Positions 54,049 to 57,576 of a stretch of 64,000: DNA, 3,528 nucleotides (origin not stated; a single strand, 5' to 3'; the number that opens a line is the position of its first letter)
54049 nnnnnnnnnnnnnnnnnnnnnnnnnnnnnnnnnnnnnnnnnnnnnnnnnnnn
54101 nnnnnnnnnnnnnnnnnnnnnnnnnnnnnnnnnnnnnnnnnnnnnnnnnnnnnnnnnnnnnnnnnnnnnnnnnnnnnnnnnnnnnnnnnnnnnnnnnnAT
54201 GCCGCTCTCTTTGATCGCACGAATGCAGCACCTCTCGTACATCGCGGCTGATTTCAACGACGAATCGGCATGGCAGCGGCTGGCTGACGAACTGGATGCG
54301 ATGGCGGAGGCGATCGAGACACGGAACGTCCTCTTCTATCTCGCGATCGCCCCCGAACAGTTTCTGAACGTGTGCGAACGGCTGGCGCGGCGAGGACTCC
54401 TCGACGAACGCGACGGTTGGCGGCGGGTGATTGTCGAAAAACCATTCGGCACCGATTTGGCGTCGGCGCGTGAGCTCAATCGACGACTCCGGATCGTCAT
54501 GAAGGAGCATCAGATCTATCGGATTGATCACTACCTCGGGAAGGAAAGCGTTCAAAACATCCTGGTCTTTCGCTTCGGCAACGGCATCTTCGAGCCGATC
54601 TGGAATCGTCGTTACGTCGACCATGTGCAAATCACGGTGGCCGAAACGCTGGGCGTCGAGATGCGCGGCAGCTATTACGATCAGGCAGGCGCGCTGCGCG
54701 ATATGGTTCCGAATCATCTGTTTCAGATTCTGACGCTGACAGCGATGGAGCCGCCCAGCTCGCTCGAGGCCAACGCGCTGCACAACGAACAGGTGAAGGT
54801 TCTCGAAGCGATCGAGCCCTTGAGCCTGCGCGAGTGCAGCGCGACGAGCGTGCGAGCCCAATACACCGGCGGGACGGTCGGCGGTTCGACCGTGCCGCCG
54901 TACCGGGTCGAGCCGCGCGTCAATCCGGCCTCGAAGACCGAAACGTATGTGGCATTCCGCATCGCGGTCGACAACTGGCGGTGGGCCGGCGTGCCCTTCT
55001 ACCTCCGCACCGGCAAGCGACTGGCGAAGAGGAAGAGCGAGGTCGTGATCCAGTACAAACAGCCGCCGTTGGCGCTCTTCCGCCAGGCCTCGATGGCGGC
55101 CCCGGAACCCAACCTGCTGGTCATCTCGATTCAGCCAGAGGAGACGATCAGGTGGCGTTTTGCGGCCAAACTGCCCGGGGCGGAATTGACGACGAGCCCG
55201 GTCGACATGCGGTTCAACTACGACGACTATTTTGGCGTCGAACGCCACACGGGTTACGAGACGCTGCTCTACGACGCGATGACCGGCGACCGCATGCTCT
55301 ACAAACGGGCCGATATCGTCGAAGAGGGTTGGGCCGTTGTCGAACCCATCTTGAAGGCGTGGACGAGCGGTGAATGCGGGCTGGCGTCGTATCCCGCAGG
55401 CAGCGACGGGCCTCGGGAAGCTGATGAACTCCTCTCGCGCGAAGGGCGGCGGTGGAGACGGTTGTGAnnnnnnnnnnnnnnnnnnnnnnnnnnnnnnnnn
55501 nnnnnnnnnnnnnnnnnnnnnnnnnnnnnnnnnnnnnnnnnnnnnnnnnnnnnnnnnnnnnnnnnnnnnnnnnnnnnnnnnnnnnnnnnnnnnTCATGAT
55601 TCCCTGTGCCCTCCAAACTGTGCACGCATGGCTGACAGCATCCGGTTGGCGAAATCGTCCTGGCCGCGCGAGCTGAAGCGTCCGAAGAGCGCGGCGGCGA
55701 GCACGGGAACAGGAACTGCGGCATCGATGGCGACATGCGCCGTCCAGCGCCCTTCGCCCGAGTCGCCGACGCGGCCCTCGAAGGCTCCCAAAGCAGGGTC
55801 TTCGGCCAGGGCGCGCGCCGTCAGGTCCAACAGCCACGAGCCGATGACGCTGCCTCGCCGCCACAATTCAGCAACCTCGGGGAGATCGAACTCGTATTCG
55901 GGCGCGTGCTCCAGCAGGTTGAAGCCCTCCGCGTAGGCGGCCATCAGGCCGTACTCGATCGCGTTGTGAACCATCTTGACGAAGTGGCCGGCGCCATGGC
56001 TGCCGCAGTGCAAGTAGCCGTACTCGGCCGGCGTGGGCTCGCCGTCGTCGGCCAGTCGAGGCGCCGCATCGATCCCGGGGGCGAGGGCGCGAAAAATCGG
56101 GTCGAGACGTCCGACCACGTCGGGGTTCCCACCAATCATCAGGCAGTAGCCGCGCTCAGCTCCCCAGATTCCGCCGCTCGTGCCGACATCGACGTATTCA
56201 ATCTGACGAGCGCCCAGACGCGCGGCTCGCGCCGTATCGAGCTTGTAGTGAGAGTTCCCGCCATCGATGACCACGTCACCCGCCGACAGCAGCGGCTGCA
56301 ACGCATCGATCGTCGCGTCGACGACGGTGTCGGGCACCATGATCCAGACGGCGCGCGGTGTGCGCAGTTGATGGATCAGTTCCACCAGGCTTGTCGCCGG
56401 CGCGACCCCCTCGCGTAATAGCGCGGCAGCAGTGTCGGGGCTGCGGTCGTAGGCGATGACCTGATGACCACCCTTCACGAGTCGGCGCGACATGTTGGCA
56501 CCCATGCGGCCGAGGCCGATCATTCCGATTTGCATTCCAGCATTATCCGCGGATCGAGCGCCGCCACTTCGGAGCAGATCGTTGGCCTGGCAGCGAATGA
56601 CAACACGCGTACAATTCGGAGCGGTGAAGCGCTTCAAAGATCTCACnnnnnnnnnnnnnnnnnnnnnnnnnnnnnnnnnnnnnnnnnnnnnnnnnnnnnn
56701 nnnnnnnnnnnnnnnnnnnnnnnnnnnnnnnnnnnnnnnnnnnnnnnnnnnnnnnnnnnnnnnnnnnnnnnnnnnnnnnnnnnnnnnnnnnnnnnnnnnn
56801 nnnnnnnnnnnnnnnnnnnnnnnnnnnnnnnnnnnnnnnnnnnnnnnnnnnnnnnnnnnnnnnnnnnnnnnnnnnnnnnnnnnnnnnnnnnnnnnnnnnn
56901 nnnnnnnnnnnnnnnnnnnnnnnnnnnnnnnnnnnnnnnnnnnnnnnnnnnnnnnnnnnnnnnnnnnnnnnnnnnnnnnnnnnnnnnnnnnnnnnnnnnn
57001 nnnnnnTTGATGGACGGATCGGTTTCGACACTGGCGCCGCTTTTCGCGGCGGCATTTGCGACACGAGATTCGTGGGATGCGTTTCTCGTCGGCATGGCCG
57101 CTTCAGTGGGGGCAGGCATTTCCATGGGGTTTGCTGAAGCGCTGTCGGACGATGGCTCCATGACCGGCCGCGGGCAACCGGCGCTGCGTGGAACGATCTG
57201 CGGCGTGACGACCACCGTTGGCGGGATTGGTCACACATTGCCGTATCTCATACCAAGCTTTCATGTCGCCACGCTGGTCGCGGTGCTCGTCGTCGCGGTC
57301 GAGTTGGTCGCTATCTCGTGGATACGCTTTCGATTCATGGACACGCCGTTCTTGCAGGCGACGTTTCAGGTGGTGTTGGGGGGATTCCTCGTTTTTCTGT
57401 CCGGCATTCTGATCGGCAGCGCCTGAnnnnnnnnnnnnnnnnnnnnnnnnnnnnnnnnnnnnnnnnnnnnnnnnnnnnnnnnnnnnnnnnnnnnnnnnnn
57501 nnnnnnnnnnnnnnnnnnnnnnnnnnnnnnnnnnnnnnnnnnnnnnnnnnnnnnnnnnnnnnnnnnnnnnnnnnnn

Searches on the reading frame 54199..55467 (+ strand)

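Call 69: search_protein_families(library=pfam, proteins=[window:54199-55467:+])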
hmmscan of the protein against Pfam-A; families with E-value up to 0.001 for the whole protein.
window:54199-55467:+ (422 aa): 2 families
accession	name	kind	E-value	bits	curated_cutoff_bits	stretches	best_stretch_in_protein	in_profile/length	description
PF02781.21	G6PD_C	-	2e-117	391.9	27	1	122-420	1-296/296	Glucose-6-phosphate dehydrogenase, C-terminal domain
PF00479.28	G6PD_N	-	6.4e-39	134.9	22.1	1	9-120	72-183/183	Glucose-6-phosphate dehydrogenase, NAD binding domain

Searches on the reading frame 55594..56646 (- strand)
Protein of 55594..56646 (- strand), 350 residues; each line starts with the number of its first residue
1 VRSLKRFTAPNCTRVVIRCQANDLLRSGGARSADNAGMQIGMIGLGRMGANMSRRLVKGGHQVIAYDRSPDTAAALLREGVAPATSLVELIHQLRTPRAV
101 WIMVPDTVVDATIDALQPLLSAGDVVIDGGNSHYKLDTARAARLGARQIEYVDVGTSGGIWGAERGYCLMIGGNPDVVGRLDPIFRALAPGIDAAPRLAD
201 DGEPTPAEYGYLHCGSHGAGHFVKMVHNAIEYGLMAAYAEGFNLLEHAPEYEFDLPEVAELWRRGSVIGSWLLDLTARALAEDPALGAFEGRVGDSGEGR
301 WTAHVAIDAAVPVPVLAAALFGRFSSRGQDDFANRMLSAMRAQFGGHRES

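Call 69: search_protein_families(library=pfam, proteins=[window:55594-56646:-])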
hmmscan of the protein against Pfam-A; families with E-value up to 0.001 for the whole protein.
window:55594-56646:- (350 aa): 4 families
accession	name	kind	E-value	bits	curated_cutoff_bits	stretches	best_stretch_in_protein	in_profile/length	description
PF03446.21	NAD_binding_2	-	1.3e-37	129.7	21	1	39-190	1-154/161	NAD binding domain of 6-phosphogluconate dehydrogenase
PF00393.24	6PGD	-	2.6e-19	70.1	27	1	220-330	1-117/290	6-phosphogluconate dehydrogenase, C-terminal domain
PF03807.23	F420_oxidored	-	2.7e-08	34.7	21.6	1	39-129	1-91/94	NADP oxidoreductase coenzyme F420-dependent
PF02826.25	2-Hacid_dh_C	-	1.6e-06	28.1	25.1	1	30-93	29-91/178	D-isomer specific 2-hydroxyacid dehydrogenase, NAD binding domain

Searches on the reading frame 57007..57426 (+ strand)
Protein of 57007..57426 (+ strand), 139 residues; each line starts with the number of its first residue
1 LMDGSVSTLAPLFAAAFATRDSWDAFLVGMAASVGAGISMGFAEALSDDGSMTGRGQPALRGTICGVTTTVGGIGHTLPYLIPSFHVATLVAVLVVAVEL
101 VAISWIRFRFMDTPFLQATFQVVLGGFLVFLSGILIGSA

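Call 69: search_protein_families(library=pfam, proteins=[window:57007-57426:+])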
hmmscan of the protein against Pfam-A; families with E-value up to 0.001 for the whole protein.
window:57007-57426:+ (139 aa): 1 family
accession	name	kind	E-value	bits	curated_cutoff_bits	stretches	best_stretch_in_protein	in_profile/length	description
PF01988.24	VIT1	-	8.7e-08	32.7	28.1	1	56-137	131-213/214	VIT family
